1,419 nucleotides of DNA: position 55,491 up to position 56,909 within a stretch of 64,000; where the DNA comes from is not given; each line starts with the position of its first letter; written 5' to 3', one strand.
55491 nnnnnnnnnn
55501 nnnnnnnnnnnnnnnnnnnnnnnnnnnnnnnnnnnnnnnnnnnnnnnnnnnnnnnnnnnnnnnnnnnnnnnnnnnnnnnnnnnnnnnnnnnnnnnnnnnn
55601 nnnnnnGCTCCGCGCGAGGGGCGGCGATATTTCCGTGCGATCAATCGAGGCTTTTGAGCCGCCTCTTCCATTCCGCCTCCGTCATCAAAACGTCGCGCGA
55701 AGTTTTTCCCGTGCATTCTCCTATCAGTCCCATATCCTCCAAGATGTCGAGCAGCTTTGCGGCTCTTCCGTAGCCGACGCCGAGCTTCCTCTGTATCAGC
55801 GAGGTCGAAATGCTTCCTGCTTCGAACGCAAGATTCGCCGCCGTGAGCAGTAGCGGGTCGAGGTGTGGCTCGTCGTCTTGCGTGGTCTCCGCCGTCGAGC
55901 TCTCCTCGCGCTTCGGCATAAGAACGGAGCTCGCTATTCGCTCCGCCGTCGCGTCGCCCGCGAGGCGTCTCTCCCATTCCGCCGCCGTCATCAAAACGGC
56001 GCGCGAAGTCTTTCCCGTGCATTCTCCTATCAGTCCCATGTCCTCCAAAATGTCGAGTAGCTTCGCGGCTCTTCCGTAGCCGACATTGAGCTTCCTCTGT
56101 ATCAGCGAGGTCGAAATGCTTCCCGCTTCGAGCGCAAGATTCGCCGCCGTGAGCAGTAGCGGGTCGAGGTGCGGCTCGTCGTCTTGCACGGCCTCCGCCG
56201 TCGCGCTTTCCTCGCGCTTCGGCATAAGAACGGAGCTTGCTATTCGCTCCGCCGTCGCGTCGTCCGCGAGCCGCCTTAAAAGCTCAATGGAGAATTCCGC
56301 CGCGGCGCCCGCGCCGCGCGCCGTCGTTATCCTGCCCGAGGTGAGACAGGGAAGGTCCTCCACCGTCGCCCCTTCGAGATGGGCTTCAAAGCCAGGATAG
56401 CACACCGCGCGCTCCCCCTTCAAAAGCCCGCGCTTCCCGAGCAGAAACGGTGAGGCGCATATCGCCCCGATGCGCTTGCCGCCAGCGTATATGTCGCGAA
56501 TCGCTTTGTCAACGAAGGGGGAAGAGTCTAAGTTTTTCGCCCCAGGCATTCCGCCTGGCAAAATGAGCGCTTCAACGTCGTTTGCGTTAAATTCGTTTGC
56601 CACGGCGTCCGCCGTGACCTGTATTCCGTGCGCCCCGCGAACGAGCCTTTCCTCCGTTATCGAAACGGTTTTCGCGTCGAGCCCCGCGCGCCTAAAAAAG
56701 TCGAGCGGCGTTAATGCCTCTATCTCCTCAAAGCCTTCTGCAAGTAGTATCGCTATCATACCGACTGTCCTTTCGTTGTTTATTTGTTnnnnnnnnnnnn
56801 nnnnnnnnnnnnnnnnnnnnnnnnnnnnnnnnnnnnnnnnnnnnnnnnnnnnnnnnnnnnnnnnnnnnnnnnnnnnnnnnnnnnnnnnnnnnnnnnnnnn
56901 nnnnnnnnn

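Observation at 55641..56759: DJ-1/PfpI enzyme fused to two tandem FtsK-gamma DNA-binding domains, encoded 29 nt downstream of ftsK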

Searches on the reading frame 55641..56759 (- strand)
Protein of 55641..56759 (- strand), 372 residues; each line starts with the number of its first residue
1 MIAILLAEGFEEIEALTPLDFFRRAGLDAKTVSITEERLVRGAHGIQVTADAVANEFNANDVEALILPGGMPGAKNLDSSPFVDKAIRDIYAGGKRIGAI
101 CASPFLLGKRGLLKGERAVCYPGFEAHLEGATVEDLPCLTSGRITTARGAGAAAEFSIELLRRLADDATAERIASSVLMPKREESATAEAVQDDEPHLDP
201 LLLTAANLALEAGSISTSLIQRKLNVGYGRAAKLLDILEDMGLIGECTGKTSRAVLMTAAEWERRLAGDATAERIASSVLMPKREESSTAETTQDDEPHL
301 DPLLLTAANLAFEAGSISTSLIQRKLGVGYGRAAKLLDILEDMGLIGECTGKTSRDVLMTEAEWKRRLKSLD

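Call 3: search_protein_families(library=pfam, proteins=[window:55641-56759:-], max_evalue=0.01)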
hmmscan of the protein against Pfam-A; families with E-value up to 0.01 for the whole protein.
window:55641-56759:- (372 aa): 7 families
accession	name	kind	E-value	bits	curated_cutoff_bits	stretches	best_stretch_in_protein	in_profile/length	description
PF09397.16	FtsK_gamma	-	5.3e-39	132.2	30.6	2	199-258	4-63/63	Ftsk gamma domain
PF01965.30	DJ-1_PfpI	-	5.4e-38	130.8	26.6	1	2-162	3-164/165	DJ-1/PfpI family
PF14394.12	DUF4423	-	3.4e-05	24.2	30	0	216-255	38-78/165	Domain of unknown function (DUF4423)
PF01047.28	MarR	-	0.00013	22.2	24.6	0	211-244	14-47/59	MarR family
PF07685.20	GATase_3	-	0.0017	18.4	27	1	55-110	34-91/196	CobB/CobQ-like glutamine amidotransferase domain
PF01978.25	TrmB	-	0.0018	18.6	25.6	0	211-250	19-58/68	Sugar-specific transcriptional regulator TrmB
PF21831.1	DUF6891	-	0.0058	17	27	0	222-266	149-189/189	Domain of unknown function (DUF6891)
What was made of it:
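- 55959..56168 (-): FtsK-gamma winged-helix domain 1 (aa 198-267). PF09397 stretch 199-258 (call 3).
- On FtsK gamma domain (PF09397): 132.2 bits against 30.6, two stretches (call 3).
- Checked: The neighbouring ORF is a full FtsK with 4TM, alpha, motor and gamma domains (call 3).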

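Call 4: search_protein_families(library=ncbifam, proteins=[window:55641-56759:-], max_evalue=0.01)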
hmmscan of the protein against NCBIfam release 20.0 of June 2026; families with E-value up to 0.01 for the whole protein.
window:55641-56759:- (372 aa): 10 families
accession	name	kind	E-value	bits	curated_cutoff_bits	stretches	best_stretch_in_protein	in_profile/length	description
TIGR01383.1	not_thiJ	equivalog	3.1e-43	147.6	131.25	1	2-175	2-179/180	DJ-1 family glyoxalase III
TIGR01382.1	PfpI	subfamily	8.8e-24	83.9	139.05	1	2-164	2-168/169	DJ-1/PfpI/YhbO family deglycase/protease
NF008605.0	PRK11574.1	equivalog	3.6e-19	69.3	252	1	4-180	7-188/196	protein deglycase YajL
NF040823.1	deglyc_PfpI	equivalog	1.5e-14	54.2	330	1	2-138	3-139/166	deglycase PfpI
NF007615.0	PRK10263.1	equivalog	6.1e-11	40.7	1566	2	286-359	1277-1350/1355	DNA translocase FtsK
NF006902.0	PRK09393.1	equivalog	6.2e-09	35.5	425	1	32-192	49-210/327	transcriptional regulator FtrA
NF008747.0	PRK11780.1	equivalog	2.2e-05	24.5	180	1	55-109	79-143/218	isoprenoid biosynthesis glyoxalase ElbB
TIGR01884.1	cas_HTH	subfamily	0.0014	18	60.2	0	210-253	151-195/202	CRISPR-associated CARF protein Csa3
NF053610.1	Sso10a_fam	subfamily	0.002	18.1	60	0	213-248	17-50/64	Sso10a family chromatin protein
NF052371.1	TransRegGbdRPseu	equivalog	0.0027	16.8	480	1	37-117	60-136/365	choline metabolism transcriptional regulator GbdR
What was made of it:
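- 56229..56759 (-): DJ-1/YajL-type domain (aa 1-177). Glu14 is at 56718-56720 and the nucleophile-elbow Cys101 at 56457-56459. PF01965 E 5e-38; TIGR01383 147.6 > 131.25 (calls 3, 4).
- On DJ-1/PfpI superfamily, DJ-1/YajL type (TIGR01383): TIGR01383 147.6 against 131.25 (calls 3, 4).
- Checked: NCBIfam TIGR01383 'DJ-1 family glyoxalase III' scores 147.6 against a cut-off of 131.25 (call 4).
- There are weak NCBIfam hits to FtrA (E 6e-9) and GbdR through the DJ-1 domain, and weak MarR/TrmB-type hits on the gamma region (calls 3, 4). Those hits are far below the cut-offs (35.5 against 425 bits; call 4).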

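Call 5: find_homologous_proteins(query=window:55641-56759:-, max_evalue=0.00001)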
Query window:55641-56759:- (372 aa): 266 proteins with E <= 0.00001 among 8000 candidates; the best 120 are listed.
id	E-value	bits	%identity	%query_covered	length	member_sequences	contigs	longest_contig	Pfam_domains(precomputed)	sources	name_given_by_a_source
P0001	4.3e-234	794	100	100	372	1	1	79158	PF09397.17,PF01965.31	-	-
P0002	8.2e-141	487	87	72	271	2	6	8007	PF09397.17,PF01965.31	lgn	-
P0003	2.8e-86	308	45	99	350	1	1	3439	PF09397.17,PF01965.31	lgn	-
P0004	3.7e-78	281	43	99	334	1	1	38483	PF09397.17,PF01965.31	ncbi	-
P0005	5.6e-75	271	51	70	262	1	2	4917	PF09397.17,PF01965.31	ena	-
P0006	8.5e-74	267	49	72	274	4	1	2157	PF09397.17,PF01965.31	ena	-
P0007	5.0e-73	264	51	71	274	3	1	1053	PF09397.17,PF01965.31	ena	-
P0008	1.3e-72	263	50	72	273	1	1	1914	PF09397.17,PF01965.31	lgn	-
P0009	3.2e-72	262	50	72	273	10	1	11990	PF09397.17,PF01965.31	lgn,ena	-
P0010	7.8e-70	254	49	72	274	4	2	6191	PF09397.17,PF01965.31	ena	-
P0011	9.8e-70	253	47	72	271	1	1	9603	PF09397.17,PF01965.31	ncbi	-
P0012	2.4e-68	249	49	71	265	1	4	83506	PF09397.17,PF01965.31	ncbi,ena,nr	ncbi:MAG: DJ-1/PfpI family protein [Clostridia bacterium]|nr:DJ-1/PfpI family protein [Clostridia ba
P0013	5.0e-68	248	49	72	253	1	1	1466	PF09397.17,PF01965.31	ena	-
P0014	9.9e-68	247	49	72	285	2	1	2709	PF09397.17,PF01965.31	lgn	-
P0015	1.1e-67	247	47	72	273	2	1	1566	PF09397.17,PF01965.31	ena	-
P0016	3.3e-67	245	47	70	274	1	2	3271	PF09397.17,PF01965.31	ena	-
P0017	4.7e-67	245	48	72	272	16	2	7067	PF09397.17,PF01965.31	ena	-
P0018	2.9e-66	242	46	72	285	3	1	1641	PF09397.17,PF01965.31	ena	-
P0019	5.7e-66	241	45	72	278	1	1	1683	PF09397.17,PF01965.31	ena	-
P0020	6.6e-66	241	46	72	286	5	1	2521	PF09397.17,PF01965.31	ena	-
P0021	1.1e-65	240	47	72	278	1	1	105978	PF09397.17,PF01965.31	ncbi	-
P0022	2.0e-65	239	46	72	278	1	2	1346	PF09397.17,PF01965.31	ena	-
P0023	1.7e-64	236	46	72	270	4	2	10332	PF09397.17,PF01965.31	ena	-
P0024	2.9e-64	235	47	71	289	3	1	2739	PF09397.17,PF01965.31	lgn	-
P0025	7.0e-64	234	45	72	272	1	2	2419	PF09397.17,PF01965.31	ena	-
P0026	9.0e-64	234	51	48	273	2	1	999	PF09397.17,PF01965.31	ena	-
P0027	1.3e-63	233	46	71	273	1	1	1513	PF09397.17,PF01965.31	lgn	-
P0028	1.5e-63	233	43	72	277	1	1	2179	PF09397.17,PF01965.31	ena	-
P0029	2.1e-63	233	45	71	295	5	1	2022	PF09397.17,PF01965.31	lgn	-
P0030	3.3e-63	232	49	70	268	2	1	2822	PF09397.17,PF01965.31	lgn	-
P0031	3.4e-63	232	46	72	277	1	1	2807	PF09397.17,PF01965.31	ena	-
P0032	1.3e-62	230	46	71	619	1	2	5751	PF01580.25,PF09397.17,PF01965.31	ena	-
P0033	2.7e-62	229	44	71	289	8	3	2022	PF09397.17,PF01965.31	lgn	-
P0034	3.1e-62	229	42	71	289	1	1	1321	PF09397.17,PF01965.31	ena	-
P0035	5.5e-62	228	45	72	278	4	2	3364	PF09397.17,PF01965.31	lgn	-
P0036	3.8e-61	225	52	45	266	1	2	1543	PF09397.17,PF01965.31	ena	-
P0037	4.3e-61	225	45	71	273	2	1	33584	PF09397.17,PF01965.31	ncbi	-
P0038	6.9e-61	224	45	70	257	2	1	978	PF09397.17,PF01965.31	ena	-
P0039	8.5e-61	224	51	48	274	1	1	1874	PF09397.17,PF01965.31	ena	-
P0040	1.1e-60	224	45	71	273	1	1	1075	PF09397.17,PF01965.31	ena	-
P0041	2.8e-60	222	56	43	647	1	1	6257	PF17854.7,PF01580.25,PF09397.17,PF01965.31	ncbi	-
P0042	1.3e-59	220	46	70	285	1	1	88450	PF09397.17,PF01965.31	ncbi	-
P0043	1.4e-59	220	46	52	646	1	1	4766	PF17854.7,PF01580.25,PF09397.17,PF01965.31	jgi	-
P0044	3.2e-59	219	48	70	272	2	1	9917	PF09397.17,PF01965.31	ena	-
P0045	2.2e-58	216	51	44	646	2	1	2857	PF01935.24,PF17854.7,PF01580.25,PF09397.17,PF01965.31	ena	-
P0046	9.2e-58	214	42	71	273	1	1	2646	PF09397.17,PF01965.31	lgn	-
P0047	1.4e-57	213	46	66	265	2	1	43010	PF09397.17,PF01965.31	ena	-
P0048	1.1e-56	211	43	71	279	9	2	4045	PF09397.17,PF01965.31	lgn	-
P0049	4.8e-56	208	45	70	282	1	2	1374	PF09397.17,PF01965.31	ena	-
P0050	6.6e-54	201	42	71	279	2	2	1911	PF09397.17,PF01965.31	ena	-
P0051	8.2e-54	201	55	48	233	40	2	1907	PF01965.31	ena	-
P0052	2.8e-53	199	49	54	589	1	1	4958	PF01580.25,PF09397.17,PF01965.31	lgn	-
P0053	1.2e-52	197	54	52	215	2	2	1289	PF01965.31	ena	-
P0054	4.3e-52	195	53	48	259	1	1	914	PF17854.7,PF01965.31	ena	-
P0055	7.5e-52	195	45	48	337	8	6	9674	PF09397.17,PF01965.31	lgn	-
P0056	1.7e-51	194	53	48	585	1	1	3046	PF01935.24,PF17854.7,PF01580.25,PF01965.31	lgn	-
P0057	4.6e-51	192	50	54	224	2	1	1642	PF01965.31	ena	-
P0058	8.8e-51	191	52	48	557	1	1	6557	PF01580.25,PF01965.31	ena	-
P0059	4.9e-50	189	53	48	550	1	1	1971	PF01935.24,PF17854.7,PF01580.25,PF01965.31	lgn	-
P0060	1.5e-49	187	42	48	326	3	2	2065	PF09397.17,PF01965.31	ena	-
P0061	4.1e-49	186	41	48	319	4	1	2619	PF09397.17,PF01965.31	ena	-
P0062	2.9e-48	183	49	47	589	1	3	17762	PF01580.25,PF09397.17,PF01965.31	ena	-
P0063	2.1e-47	180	52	49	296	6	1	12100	PF01965.31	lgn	-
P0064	3.3e-47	179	47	53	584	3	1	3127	PF17854.7,PF12846.14,PF01580.25,PF01965.31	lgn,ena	-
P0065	6.4e-47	178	53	47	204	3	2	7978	PF07685.21,PF01965.31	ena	-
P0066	6.3e-46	175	51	48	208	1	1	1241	PF01965.31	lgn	-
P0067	1.8e-45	174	51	48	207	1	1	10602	PF01965.31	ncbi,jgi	-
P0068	3.3e-44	170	48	53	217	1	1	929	PF01965.31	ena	-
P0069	9.6e-44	168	46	51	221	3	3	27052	PF07685.21,PF01965.31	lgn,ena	-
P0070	2.6e-43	167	39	72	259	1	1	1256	PF09397.17,PF01965.31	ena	-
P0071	5.3e-43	166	47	48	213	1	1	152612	PF07685.21,PF01965.31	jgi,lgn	jgi:4-methyl-5(b-hydroxyethyl)-thiazole monophosphate biosynthesis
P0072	7.8e-43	165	48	47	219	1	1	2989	PF07685.21,PF01965.31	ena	-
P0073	9.4e-43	165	45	51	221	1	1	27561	PF07685.21,PF01965.31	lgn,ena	-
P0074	1.1e-42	165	45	51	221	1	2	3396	PF07685.21,PF01965.31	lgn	-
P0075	1.2e-42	164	45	51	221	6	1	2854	PF07685.21,PF01965.31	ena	-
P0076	1.7e-42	164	49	48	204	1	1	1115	PF01965.31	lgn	-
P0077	2.6e-42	163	47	48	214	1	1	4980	PF01965.31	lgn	-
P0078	4.7e-42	162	47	48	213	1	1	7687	PF07685.21,PF01965.31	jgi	jgi:4-methyl-5(b-hydroxyethyl)-thiazole monophosphate biosynthesis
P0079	5.3e-42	162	48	47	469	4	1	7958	PF01965.31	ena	-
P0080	7.1e-42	162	52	46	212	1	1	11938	PF01965.31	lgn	-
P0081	8.1e-42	162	51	48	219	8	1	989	PF01965.31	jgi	jgi:4-methyl-5(b-hydroxyethyl)-thiazole monophosphate biosynthesis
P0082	8.8e-42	162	47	52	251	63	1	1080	PF01965.31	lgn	-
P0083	4.1e-41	159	47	48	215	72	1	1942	PF01965.31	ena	-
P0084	9.4e-41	158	47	47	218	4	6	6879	PF01965.31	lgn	-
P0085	1.5e-40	158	46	49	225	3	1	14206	PF01965.31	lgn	-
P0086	1.6e-40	157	44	48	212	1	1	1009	PF01965.31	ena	-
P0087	2.7e-40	157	47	48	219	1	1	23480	PF07685.21,PF01965.31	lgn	-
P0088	3.4e-40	156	49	43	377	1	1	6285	PF00365.26,PF01965.31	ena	-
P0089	1.4e-39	154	44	47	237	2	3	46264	PF01965.31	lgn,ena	-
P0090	4.6e-39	153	48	43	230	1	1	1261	PF07685.21,PF01965.31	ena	-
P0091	6.7e-39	152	45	48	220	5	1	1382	PF01965.31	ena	-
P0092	1.0e-38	151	45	48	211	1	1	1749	PF01965.31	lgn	-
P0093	1.1e-38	151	50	43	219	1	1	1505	PF07685.21,PF01965.31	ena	-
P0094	1.7e-38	151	45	48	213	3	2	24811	PF01965.31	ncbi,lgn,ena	-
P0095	1.8e-38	151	47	46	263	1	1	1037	PF07685.21,PF01965.31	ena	-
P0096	2.7e-38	150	46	45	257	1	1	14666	PF07685.21,PF01965.31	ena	-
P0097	4.3e-38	149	44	47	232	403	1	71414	PF01965.31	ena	-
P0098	4.5e-38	149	50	48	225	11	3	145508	PF01965.31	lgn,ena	-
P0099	6.8e-38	149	43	48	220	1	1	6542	PF01965.31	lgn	-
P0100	8.7e-38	148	43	49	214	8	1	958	PF07685.21,PF01965.31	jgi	jgi:4-methyl-5(b-hydroxyethyl)-thiazole monophosphate biosynthesis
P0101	9.0e-38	148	50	48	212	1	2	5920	PF01965.31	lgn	-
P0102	9.7e-38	148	31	48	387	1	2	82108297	PF01965.31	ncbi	ncbi:unnamed protein product [Urochloa humidicola]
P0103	1.1e-37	148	46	48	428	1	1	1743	PF03740.20,PF01965.31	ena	-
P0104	1.1e-37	148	42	48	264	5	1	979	PF01965.31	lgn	-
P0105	1.3e-37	148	44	49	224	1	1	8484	PF01965.31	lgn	-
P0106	2.0e-37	147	47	48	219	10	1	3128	PF01965.31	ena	-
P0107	2.1e-37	147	44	48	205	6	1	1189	PF01965.31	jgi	-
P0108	2.2e-37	147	44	48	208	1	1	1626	PF01965.31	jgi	-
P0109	2.6e-37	147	43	48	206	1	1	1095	PF01965.31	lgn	-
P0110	4.0e-37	146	46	47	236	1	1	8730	PF07685.21,PF01965.31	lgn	-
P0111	4.1e-37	146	49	42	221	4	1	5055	PF01965.31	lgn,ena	-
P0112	6.1e-37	146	49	47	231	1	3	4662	PF01965.31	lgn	-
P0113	6.7e-37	146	43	49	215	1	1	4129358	PF01965.31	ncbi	-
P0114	9.0e-37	145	47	47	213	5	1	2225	PF01965.31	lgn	-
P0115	9.8e-37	145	45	48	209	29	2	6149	PF01965.31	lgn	-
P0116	1.3e-36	145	44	47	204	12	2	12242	PF01965.31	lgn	-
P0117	1.3e-36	145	46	47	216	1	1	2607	PF01965.31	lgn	-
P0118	1.8e-36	144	46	48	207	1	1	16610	PF01965.31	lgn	-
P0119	1.9e-36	144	43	48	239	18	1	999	PF01965.31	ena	-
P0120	4.4e-36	143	43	48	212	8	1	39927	PF01965.31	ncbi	-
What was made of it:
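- The two-gamma protein is a singleton cluster from one contig (call 5).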

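Call 7: find_encoding_contigs(protein=P0001, flank=6000, max_places=3)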
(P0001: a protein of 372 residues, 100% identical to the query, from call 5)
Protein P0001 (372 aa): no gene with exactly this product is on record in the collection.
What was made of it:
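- It is absent from the gene-position index (call 7).
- Tried and rejected: Exact look-up of the 372-aa product in the gene-position index found nothing (call 7), so there is no independent contig.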

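Call 8: find_encoding_contigs(protein=P0002, flank=6000, max_places=4)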
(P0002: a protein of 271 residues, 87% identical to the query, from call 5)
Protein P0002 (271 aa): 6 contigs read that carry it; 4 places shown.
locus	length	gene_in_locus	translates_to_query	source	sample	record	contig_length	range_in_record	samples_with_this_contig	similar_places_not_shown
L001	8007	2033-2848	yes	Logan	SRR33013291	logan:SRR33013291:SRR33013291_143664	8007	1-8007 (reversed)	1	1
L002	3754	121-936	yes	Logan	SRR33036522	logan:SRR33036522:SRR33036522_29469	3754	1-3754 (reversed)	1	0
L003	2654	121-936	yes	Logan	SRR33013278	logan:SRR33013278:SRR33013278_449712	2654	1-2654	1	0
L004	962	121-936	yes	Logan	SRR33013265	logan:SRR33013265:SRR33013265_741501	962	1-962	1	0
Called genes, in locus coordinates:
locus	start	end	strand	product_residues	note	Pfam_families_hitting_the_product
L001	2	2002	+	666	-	?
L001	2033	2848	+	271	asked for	PF01965:DJ-1_PfpI, PF09397:FtsK_gamma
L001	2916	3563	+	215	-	-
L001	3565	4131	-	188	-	PF01520:Amidase_3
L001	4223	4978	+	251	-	PF01171:ATP_bind_3, PF03054:tRNA_Me_trans (faint)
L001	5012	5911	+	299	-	PF18082:NAT_N, PF18164:GNAT_C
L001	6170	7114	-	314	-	PF01522:Polysacc_deac_1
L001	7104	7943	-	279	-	PF06426:SATase_N (weak), PF00132:Hexapep (faint), PF14602:Hexapep_2 (faint)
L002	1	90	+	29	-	?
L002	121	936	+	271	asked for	PF01965:DJ-1_PfpI, PF09397:FtsK_gamma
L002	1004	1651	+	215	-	-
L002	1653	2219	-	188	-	PF01520:Amidase_3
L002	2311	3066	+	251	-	PF01171:ATP_bind_3, PF03054:tRNA_Me_trans (faint)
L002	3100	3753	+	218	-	?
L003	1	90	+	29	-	?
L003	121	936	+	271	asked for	PF01965:DJ-1_PfpI, PF09397:FtsK_gamma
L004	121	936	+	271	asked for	PF01965:DJ-1_PfpI, PF09397:FtsK_gamma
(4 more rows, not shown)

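Call 9: find_encoding_contigs(protein=P0012, flank=6000, max_places=1)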
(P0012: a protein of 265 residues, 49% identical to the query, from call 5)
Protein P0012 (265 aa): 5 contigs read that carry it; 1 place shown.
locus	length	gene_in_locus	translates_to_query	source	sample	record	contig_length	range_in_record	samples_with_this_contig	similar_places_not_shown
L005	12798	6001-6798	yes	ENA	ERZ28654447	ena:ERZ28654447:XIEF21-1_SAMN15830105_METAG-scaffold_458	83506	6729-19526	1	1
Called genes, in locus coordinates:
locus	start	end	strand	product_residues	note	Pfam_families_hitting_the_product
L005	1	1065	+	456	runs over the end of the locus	PF00206:Lyase_1, PF10415:FumaraseC_C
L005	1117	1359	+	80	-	-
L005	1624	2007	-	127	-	PF01925:TauE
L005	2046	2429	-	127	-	PF01925:TauE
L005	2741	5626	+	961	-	PF13491:FtsK_4TM (weak), PF17854:FtsK_alpha, PF01580:FtsK_SpoIIIE, PF09397:FtsK_gamma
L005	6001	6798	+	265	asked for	PF01965:DJ-1_PfpI, PF09397:FtsK_gamma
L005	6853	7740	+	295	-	PF02517:Rce1-like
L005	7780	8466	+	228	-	-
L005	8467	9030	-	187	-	PF01520:Amidase_3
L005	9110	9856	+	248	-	PF01171:ATP_bind_3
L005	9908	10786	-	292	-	PF00590:TP_methylase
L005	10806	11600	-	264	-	PF06325:PrmA (weak), PF05175:MTS, PF02475:TRM5-TYW2_MTfase (weak), PF03602:Cons_hypoth95, PF07669:Eco57I (faint), PF08241:Methyltransf_11 (faint), PF13649:Methyltransf_25 (weak)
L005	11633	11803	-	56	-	PF00037:Fer4 (weak), PF13237:Fer4_10 (weak), PF14697:Fer4_21, PF12838:Fer4_7, PF13187:Fer4_9, PF12797:Fer4_2 (weak), PF00037:Fer4, PF12837:Fer4_6 (weak), +5 more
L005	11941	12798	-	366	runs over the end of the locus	PF04468:PSP1, PF28472:PSP1_3rd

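Call 10: find_encoding_contigs(protein=P0021, flank=6000, max_places=1)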
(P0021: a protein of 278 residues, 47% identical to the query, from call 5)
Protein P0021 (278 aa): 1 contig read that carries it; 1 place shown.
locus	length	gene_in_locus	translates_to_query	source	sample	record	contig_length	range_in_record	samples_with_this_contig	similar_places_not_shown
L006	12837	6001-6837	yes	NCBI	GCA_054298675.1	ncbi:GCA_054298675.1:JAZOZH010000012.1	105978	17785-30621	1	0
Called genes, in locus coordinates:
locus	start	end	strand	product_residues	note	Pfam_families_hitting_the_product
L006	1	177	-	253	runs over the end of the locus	PF08238:Sel1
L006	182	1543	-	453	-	PF01406:tRNA-synt_1e, PF09334:tRNA-synt_1g (faint)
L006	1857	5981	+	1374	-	PF17854:FtsK_alpha, PF01580:FtsK_SpoIIIE, PF09397:FtsK_gamma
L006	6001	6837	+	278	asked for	PF01965:DJ-1_PfpI, PF09397:FtsK_gamma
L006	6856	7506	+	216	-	-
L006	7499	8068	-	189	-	PF01520:Amidase_3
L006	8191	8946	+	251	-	PF01171:ATP_bind_3, PF03054:tRNA_Me_trans (faint)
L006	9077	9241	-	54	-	-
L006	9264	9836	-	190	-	PF01209:Ubie_methyltran (weak), PF01728:FtsJ (faint), PF13847:Methyltransf_31 (weak), PF13649:Methyltransf_25 (weak), PF06962:rRNA_methylase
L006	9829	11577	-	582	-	PF05833:NFACT_N, PF05670:NFACT-R_1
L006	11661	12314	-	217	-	-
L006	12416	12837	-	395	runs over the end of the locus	PF01743:PolyA_pol, PF12627:PolyA_pol_RNAbd (weak), PF13735:tRNA_NucTran2_2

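Call 11: find_encoding_contigs(protein=P0004, flank=6000, max_places=1)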
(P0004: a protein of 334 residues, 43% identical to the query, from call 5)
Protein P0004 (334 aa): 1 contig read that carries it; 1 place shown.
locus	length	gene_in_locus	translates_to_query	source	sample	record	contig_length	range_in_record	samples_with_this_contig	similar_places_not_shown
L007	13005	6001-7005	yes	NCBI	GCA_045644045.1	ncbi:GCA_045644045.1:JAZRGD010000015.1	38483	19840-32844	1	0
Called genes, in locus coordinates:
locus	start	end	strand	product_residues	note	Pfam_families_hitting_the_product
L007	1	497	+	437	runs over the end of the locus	PF00696:AA_kinase, PF13840:ACT_7 (weak), PF01842:ACT (weak), PF22468:ACT_9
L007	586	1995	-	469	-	PF00133:tRNA-synt_1 (faint), PF01406:tRNA-synt_1e, PF09334:tRNA-synt_1g (faint), PF09190:DALR_2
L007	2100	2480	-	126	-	PF01925:TauE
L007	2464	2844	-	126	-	PF01925:TauE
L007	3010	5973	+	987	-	PF13491:FtsK_4TM (weak), PF17854:FtsK_alpha, PF01580:FtsK_SpoIIIE, PF01935:DUF87 (faint), PF09397:FtsK_gamma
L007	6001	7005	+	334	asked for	PF01965:DJ-1_PfpI, PF09397:FtsK_gamma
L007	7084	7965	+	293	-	PF02517:Rce1-like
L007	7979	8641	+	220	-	-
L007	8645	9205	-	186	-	PF01520:Amidase_3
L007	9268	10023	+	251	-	PF01171:ATP_bind_3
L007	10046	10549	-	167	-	PF00293:NUDIX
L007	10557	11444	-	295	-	PF00590:TP_methylase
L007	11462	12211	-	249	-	PF05175:MTS, PF02475:TRM5-TYW2_MTfase (weak), PF03602:Cons_hypoth95 (weak), PF13649:Methyltransf_25 (weak)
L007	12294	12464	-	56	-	PF00037:Fer4 (weak), PF13237:Fer4_10 (weak), PF14697:Fer4_21 (weak), PF12838:Fer4_7, PF13187:Fer4_9, PF12797:Fer4_2 (weak), PF00037:Fer4, PF12837:Fer4_6 (weak), +4 more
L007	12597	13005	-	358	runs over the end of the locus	PF04468:PSP1, PF28472:PSP1_3rd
